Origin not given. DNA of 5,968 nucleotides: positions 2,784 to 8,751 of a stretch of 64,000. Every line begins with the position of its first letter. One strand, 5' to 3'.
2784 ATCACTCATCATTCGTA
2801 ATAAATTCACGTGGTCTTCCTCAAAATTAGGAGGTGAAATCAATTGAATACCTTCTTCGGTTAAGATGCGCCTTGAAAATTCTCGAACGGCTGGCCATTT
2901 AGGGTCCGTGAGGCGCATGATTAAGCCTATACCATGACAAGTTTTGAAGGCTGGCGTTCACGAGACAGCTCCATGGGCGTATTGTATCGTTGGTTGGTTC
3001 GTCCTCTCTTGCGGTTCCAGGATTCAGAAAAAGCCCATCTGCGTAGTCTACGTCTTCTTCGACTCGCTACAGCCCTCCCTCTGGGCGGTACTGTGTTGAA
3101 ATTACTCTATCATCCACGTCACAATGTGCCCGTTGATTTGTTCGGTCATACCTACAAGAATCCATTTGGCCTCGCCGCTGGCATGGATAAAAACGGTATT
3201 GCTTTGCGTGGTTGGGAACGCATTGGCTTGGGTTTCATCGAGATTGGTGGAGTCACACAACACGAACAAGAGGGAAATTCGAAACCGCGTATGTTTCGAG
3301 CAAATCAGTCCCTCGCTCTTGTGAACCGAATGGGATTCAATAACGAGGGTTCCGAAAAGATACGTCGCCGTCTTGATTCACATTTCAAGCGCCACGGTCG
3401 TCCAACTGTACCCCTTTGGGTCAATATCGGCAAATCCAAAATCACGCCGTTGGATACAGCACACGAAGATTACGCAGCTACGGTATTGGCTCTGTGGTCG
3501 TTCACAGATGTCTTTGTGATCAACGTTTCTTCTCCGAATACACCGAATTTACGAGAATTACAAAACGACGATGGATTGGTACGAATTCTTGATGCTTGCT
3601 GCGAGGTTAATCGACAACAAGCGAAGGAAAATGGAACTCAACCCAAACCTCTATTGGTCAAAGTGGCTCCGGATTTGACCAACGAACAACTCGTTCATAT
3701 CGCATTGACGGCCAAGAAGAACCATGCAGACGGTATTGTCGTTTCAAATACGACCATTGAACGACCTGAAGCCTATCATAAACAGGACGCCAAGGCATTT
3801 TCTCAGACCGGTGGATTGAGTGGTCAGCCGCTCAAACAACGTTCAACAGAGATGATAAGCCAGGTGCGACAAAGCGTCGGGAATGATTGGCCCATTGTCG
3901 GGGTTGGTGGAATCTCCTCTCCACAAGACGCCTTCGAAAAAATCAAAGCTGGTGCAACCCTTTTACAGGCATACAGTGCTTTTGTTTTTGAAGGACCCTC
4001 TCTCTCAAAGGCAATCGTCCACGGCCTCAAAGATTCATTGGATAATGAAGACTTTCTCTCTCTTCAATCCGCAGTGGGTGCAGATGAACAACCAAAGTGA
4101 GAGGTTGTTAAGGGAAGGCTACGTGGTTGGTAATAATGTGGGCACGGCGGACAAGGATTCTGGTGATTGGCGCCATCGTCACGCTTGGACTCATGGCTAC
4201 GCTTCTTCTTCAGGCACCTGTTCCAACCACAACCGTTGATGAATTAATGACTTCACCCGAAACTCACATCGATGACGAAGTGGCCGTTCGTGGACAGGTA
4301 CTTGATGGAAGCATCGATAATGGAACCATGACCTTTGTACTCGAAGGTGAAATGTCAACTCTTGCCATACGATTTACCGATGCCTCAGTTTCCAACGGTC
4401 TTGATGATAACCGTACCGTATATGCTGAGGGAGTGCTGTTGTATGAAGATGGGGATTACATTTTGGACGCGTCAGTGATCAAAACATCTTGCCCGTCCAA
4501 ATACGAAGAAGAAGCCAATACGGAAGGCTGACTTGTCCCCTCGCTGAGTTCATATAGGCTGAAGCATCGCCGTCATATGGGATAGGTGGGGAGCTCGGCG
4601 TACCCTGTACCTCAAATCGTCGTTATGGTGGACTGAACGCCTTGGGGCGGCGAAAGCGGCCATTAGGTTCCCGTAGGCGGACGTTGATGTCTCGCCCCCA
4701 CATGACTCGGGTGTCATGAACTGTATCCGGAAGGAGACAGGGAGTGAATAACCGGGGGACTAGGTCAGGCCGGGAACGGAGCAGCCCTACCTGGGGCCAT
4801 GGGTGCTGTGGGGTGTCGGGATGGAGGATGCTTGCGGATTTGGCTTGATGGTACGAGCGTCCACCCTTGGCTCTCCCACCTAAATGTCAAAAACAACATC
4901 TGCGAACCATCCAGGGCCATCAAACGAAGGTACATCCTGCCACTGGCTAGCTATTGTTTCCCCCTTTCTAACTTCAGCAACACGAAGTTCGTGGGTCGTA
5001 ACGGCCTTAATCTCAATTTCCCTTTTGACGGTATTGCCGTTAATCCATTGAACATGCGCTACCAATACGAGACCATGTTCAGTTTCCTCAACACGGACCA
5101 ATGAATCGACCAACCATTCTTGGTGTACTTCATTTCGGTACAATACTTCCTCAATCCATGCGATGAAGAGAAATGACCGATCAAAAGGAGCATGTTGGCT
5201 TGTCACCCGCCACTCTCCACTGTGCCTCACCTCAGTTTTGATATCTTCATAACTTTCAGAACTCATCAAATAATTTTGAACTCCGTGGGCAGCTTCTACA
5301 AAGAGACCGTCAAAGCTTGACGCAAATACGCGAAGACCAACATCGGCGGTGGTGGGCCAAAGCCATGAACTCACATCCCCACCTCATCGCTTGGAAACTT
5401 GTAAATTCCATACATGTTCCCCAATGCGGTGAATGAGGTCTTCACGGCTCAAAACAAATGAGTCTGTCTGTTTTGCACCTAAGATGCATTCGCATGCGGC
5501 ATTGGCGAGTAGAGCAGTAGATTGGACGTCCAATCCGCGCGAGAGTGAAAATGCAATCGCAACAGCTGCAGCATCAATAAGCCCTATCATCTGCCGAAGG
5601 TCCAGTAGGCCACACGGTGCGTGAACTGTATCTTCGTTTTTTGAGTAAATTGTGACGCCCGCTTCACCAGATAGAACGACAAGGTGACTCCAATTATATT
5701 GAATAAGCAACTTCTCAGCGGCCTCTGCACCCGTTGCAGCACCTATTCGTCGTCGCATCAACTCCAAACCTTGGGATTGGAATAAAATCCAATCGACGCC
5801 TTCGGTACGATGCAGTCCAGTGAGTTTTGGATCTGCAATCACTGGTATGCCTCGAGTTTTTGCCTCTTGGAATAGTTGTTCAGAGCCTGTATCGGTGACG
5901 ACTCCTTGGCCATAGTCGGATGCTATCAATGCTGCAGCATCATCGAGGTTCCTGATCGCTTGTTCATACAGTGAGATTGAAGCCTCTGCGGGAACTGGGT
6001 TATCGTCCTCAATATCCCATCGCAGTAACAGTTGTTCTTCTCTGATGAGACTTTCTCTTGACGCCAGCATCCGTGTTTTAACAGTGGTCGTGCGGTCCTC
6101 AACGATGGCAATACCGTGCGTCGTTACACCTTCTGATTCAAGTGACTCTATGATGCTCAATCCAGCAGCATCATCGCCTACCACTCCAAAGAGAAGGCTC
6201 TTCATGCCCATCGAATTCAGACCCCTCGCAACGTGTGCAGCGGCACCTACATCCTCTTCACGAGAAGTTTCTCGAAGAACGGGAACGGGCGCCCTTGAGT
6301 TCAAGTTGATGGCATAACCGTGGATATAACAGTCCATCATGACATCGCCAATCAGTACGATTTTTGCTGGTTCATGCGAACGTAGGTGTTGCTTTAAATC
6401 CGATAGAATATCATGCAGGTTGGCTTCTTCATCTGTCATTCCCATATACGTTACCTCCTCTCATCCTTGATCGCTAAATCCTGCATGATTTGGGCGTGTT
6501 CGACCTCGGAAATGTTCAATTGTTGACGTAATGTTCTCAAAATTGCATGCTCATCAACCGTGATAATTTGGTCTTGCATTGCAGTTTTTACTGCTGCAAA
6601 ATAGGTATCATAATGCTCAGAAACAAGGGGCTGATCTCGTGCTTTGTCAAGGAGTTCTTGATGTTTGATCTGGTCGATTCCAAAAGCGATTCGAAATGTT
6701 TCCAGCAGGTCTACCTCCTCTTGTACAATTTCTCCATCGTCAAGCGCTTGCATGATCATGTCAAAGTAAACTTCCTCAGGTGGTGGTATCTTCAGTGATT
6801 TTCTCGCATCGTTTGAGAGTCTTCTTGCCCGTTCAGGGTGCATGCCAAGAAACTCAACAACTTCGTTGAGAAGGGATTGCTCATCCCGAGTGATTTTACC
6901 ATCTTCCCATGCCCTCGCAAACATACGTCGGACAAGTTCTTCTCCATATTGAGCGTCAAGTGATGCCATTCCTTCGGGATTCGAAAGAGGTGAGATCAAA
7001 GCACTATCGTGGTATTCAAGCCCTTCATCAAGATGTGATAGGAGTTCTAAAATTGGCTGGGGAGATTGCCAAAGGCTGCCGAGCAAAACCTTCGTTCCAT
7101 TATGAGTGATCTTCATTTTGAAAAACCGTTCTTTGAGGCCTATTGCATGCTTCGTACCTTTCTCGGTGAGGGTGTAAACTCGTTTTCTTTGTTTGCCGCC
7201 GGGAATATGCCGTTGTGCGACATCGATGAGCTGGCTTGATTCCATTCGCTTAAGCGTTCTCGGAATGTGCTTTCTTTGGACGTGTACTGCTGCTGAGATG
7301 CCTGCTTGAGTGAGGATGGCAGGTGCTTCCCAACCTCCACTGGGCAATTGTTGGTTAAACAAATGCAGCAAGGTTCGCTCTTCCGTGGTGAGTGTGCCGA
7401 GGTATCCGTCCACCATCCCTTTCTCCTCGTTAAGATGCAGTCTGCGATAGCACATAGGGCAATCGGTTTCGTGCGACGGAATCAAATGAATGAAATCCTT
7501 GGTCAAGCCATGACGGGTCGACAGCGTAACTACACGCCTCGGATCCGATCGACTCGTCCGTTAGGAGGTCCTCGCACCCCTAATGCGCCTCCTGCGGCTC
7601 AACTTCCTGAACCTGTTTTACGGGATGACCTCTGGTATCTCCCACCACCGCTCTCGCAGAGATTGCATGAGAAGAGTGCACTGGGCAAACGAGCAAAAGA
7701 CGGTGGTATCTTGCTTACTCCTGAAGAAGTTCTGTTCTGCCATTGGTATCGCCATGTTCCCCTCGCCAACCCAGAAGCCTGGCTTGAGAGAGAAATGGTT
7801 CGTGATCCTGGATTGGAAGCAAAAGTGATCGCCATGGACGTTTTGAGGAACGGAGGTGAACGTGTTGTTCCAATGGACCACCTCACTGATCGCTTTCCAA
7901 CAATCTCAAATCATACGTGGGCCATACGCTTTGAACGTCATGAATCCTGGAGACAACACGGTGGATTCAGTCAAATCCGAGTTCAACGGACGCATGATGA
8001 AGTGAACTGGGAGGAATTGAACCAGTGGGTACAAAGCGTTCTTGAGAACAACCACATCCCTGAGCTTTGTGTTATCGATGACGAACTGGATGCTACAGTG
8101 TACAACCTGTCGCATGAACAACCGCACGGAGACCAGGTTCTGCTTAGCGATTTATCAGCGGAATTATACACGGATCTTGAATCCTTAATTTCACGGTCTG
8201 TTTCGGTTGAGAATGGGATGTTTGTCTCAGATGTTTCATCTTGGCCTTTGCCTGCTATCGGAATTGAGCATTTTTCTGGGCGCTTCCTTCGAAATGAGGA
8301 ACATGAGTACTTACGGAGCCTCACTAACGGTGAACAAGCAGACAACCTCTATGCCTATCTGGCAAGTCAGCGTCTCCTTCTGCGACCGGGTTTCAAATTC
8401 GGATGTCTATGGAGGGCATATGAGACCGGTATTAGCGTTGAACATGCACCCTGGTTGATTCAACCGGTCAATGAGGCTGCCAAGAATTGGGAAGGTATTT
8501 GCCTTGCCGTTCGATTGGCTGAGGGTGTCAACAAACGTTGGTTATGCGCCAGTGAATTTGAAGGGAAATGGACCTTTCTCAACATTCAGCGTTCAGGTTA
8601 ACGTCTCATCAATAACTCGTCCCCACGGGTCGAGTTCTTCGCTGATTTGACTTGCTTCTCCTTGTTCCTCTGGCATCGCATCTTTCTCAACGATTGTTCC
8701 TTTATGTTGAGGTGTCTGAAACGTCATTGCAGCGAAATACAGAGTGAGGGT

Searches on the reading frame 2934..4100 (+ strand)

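Call 44: search_protein_families(library=pfam, proteins=[window:2934-4100:+], max_evalue=0.00001)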
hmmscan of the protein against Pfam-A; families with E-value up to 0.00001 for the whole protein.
window:2934-4100:+ (388 aa): 1 family
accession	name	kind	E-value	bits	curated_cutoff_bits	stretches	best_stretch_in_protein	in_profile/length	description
PF01180.27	DHO_dh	-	5.2e-80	269.2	27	1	67-369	4-291/291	Dihydroorotate dehydrogenase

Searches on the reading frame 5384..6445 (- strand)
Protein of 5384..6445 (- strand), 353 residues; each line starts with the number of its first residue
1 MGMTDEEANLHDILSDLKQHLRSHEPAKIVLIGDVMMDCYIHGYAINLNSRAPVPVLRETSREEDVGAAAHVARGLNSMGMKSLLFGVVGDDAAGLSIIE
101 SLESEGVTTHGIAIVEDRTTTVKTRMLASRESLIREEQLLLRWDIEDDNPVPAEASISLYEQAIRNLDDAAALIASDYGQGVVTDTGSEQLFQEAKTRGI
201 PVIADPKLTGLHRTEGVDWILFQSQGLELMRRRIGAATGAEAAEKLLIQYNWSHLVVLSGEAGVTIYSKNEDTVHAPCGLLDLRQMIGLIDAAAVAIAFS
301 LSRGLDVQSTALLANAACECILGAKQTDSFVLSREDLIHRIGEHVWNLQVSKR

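Call 44: search_protein_families(library=pfam, proteins=[window:5384-6445:-], max_evalue=0.00001)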
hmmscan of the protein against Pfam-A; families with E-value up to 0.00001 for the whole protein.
window:5384-6445:- (353 aa): 1 family
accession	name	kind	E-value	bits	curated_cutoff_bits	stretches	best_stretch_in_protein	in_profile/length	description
PF00294.29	PfkB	-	5.8e-20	72.3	25.8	1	27-328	2-296/302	pfkB family carbohydrate kinase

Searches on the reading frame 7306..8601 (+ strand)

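Call 57: search_protein_families(library=pfam, proteins=[window:7306-8601:+], max_evalue=0.1)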
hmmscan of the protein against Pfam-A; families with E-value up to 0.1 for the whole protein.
window:7306-8601:+ (431 aa): 1 family
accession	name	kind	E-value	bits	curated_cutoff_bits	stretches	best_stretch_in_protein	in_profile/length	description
PF01974.23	tRNA_int_endo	-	2.4e-12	47.2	27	1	348-417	7-77/85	tRNA intron endonuclease, catalytic C-terminal domain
